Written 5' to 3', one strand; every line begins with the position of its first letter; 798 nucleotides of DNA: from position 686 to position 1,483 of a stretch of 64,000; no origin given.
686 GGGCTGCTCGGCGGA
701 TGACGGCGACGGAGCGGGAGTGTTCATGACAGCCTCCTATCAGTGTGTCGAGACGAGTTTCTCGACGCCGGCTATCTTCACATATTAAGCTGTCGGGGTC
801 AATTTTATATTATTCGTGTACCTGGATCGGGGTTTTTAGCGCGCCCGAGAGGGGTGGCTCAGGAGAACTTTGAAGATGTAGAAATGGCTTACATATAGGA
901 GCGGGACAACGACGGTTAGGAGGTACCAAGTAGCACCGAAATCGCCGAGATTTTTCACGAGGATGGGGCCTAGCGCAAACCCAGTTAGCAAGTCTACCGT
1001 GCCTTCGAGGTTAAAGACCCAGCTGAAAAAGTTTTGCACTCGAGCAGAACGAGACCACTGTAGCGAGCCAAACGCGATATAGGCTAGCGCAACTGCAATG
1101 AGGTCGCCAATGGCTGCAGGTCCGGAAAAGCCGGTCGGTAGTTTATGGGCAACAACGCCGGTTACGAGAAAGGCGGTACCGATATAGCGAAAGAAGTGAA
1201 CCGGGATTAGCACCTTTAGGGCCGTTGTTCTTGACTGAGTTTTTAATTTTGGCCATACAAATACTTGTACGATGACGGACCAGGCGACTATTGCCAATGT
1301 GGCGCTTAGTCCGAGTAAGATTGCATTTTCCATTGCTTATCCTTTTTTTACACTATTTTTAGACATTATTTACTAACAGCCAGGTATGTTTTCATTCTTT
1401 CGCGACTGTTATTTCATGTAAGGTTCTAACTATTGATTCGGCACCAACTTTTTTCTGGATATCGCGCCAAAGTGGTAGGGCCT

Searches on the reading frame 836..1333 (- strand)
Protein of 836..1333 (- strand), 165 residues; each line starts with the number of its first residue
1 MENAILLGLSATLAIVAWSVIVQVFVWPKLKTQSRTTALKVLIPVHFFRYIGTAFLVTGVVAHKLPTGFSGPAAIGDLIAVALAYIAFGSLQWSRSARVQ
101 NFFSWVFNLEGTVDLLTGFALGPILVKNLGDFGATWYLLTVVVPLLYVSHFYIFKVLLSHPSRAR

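Call 59: search_protein_families(library=pfam, max_evalue=0.0001, proteins=[window:839-1333:-])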
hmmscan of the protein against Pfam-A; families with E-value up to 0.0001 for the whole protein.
window:839-1333:- (165 aa): 0 families

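Call 67: find_encoding_contigs(protein=window:836-1333:-, flank=10000, max_places=3)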
Protein window:836-1333:- (165 aa): 1 contig read that carries it; 1 place shown.
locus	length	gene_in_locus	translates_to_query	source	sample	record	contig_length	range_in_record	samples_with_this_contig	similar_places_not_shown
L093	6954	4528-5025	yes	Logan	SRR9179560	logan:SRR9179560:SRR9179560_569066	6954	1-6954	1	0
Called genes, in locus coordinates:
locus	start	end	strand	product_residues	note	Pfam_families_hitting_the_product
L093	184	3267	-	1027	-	-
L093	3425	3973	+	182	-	PF03352:Adenine_glyco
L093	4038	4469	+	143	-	PF12802:MarR_2 (weak)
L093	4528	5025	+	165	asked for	-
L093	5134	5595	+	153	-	-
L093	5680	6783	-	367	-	PF01180:DHO_dh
